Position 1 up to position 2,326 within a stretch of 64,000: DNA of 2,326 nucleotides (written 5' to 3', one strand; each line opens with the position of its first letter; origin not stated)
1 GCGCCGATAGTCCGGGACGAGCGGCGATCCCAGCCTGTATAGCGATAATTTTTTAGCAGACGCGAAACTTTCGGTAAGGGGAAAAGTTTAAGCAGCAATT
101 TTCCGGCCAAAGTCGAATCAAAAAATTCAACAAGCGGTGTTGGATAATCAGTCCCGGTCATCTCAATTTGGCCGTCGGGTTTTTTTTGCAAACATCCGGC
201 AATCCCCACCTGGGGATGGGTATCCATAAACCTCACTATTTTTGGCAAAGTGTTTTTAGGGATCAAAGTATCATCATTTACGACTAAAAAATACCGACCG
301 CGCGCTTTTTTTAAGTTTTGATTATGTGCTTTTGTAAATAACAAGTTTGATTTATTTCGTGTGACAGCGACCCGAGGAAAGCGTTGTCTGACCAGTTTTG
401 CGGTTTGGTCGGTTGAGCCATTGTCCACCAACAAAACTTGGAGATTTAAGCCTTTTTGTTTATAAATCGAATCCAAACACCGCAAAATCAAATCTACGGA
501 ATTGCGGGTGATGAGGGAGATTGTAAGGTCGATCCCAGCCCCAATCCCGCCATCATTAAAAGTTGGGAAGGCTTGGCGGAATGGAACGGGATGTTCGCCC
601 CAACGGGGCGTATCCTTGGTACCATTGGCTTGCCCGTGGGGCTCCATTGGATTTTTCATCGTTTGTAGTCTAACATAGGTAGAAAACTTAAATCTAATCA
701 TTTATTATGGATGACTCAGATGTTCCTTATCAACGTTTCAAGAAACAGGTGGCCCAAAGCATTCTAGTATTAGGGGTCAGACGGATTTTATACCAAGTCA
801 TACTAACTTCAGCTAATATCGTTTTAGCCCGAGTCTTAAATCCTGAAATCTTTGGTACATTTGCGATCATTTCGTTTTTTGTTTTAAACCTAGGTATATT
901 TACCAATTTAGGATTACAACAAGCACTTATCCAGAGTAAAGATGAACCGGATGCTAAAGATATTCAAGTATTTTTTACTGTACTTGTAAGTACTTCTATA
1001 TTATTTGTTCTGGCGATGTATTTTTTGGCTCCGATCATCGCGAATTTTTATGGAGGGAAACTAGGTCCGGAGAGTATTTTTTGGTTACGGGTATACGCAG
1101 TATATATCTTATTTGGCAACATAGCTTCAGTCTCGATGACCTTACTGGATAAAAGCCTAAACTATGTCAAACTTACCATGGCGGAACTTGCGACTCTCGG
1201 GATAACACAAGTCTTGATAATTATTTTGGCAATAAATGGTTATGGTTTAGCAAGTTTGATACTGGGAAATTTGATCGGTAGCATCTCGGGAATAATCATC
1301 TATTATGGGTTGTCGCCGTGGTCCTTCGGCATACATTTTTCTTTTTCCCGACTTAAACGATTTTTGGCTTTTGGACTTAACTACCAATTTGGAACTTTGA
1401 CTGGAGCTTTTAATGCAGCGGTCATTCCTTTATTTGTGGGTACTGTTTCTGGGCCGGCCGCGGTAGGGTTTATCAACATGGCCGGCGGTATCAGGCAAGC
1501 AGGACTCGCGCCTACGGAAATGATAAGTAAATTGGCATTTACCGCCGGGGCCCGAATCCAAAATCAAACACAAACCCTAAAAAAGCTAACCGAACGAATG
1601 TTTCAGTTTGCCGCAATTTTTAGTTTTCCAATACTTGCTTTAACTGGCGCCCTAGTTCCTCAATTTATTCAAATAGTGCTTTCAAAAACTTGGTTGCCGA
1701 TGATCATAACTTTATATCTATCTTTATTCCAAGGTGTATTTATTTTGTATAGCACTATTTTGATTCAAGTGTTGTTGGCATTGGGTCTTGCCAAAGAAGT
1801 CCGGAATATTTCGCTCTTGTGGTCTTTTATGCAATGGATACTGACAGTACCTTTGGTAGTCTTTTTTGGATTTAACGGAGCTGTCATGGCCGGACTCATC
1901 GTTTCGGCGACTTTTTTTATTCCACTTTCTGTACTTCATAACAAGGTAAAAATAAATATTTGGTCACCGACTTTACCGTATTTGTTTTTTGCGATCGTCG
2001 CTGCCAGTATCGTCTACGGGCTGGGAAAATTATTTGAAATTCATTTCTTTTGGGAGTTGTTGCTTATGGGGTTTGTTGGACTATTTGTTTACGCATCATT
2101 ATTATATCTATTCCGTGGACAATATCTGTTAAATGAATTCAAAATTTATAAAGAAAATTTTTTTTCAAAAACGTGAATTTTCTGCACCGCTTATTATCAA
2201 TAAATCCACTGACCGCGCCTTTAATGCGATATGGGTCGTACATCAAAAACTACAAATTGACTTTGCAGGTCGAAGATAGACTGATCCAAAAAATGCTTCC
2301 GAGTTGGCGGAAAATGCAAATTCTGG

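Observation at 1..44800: About 45-kb surface-glycan and glycosylation supercluster of unusual enzymatic richness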

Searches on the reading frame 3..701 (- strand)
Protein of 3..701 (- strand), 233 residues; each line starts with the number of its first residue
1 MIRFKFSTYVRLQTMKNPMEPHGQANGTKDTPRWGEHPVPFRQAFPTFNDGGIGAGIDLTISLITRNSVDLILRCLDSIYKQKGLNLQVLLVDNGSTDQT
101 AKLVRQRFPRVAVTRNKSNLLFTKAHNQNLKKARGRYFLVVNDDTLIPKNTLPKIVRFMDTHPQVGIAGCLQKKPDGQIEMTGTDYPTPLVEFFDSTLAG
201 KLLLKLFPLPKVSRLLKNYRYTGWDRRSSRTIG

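Call 77: search_protein_families(library=pfam, proteins=[window:3-701:-], max_evalue=1)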
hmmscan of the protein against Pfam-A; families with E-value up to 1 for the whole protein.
window:3-701:- (233 aa): 6 families
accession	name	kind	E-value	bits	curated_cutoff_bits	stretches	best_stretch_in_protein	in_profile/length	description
PF00535.33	Glycos_transf_2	-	1.1e-23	84.4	23.3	1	63-182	4-126/168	Glycosyl transferase family 2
PF13641.12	Glyco_tranf_2_3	-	1.3e-09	38.9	27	1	66-172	10-123/230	Glycosyltransferase like family 2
PF13704.12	Glyco_tranf_2_4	-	0.0039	18.1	27.5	1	66-127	1-59/98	Glycosyl transferase family 2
PF13632.12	Glyco_trans_2_3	-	0.033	14.4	27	1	137-170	1-33/198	Glycosyl transferase family group 2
PF10111.15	Glyco_tranf_2_2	-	0.036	14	27.3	1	84-159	27-106/276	Glycosyltransferase like family 2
PF13712.12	Glyco_tranf_2_5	-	0.042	14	27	1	122-170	41-90/210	Glycosyltransferase like family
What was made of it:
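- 3..701 (-): 5' part of a GT2 glycosyltransferase gene cut by the window start. The locus continues upstream. PF00535 1.1e-23 (call 77).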

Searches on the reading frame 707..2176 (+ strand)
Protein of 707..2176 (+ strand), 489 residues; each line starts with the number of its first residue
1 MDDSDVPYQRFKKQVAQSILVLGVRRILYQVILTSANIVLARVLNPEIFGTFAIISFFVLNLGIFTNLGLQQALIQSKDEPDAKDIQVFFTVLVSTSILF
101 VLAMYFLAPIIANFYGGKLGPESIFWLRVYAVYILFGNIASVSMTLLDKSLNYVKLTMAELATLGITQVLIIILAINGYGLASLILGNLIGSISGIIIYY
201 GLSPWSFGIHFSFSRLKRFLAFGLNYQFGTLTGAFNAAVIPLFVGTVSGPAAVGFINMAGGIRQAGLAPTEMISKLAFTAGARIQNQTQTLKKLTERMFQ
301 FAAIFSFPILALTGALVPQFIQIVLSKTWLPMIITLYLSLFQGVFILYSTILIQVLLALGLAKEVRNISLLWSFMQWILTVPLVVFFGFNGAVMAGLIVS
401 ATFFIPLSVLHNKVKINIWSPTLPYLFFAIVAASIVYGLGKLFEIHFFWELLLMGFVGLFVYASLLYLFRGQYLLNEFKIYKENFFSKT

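Call 3: search_protein_families(library=pfam, proteins=[window:707-2176:+], max_evalue=0.01)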
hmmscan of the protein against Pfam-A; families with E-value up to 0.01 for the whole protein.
window:707-2176:+ (489 aa): 2 families
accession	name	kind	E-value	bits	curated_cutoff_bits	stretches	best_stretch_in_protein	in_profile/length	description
PF13440.11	Polysacc_synt_3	-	4.7e-50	170.9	23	1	39-333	1-292/293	Polysaccharide biosynthesis protein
PF01943.22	Polysacc_synt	-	1.3e-13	51.4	28.2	1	18-266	4-254/274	Polysaccharide biosynthesis protein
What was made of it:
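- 707..2176 (+): MOP-superfamily (Wzx-like) flippase. Polysacc_synt_3 4.7e-50 (call 3).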

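Call 32: find_encoding_contigs(protein=window:707-2176:+, flank=10000, max_places=3)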
Protein window:707-2176:+ (489 aa): 24 contigs read that carry it; 3 places shown.
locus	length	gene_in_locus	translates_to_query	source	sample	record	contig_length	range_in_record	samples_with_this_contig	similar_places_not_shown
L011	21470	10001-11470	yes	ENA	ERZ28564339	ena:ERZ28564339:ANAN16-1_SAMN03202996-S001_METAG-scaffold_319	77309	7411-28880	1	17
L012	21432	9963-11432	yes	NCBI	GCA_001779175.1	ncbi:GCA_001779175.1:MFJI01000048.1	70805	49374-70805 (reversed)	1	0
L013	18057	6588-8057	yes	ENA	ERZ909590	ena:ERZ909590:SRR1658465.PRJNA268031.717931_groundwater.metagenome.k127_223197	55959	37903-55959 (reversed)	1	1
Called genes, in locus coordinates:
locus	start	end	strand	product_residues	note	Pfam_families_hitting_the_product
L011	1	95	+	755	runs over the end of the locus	-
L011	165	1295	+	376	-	-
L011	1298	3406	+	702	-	-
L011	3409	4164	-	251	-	PF01209:Ubie_methyltran (faint), PF00398:RrnaAD (weak), PF05401:NodS (faint), PF13489:Methyltransf_23, PF13847:Methyltransf_31, PF08241:Methyltransf_11, PF08242:Methyltransf_12, PF13649:Methyltransf_25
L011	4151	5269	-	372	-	PF01041:DegT_DnrJ_EryC1, PF00155:Aminotran_1_2 (weak)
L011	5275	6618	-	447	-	PF13489:Methyltransf_23, PF00535:Glycos_transf_2, PF13641:Glyco_tranf_2_3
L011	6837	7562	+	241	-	PF08241:Methyltransf_11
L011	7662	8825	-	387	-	PF13439:Glyco_transf_4, PF13579:Glyco_trans_4_4, PF00534:Glycos_transf_1, PF13692:Glyco_trans_1_4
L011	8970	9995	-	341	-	PF00535:Glycos_transf_2, PF13641:Glyco_tranf_2_3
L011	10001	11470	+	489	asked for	PF01943:Polysacc_synt, PF13440:Polysacc_synt_3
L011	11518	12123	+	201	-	PF08241:Methyltransf_11, PF13649:Methyltransf_25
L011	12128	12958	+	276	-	PF00535:Glycos_transf_2, PF10111:Glyco_tranf_2_2 (faint), PF13641:Glyco_tranf_2_3 (weak)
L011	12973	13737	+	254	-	PF01209:Ubie_methyltran, PF03141:Methyltransf_29 (weak), PF05175:MTS (faint), PF13489:Methyltransf_23, PF08241:Methyltransf_11, PF08242:Methyltransf_12, PF13649:Methyltransf_25, PF13847:Methyltransf_31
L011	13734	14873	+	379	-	PF13439:Glyco_transf_4 (weak), PF00534:Glycos_transf_1, PF13692:Glyco_trans_1_4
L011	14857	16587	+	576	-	PF02366:PMT (weak), PF13231:PMT_2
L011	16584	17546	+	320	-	PF00535:Glycos_transf_2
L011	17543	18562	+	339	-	PF01408:GFO_IDH_MocA, PF03447:NAD_binding_3 (weak), PF22725:GFO_IDH_MocA_C3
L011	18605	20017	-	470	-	PF13489:Methyltransf_23, PF13649:Methyltransf_25, PF13847:Methyltransf_31, PF08241:Methyltransf_11, PF08242:Methyltransf_12, PF00535:Glycos_transf_2, PF10111:Glyco_tranf_2_2, PF13641:Glyco_tranf_2_3, +2 more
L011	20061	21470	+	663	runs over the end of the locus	-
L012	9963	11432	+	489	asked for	PF01943:Polysacc_synt, PF13440:Polysacc_synt_3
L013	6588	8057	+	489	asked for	PF01943:Polysacc_synt, PF13440:Polysacc_synt_3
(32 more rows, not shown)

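Call 77: search_protein_families(library=pfam, proteins=[L011:165-1295:+, L011:1298-3406:+], max_evalue=1)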
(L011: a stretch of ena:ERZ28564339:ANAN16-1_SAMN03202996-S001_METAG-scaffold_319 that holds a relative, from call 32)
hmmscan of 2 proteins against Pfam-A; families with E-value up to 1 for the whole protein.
L011:165-1295:+ (376 aa): 0 families

L011:1298-3406:+ (702 aa): 2 families
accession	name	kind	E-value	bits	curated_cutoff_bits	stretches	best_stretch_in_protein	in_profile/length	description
PF00413.30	Peptidase_M10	-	0.1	12.9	24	1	469-536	26-95/159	Matrixin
PF05445.17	Pox_ser-thr_kin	-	0.18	11.2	19.7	1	419-459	113-153/434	Poxvirus serine/threonine protein kinase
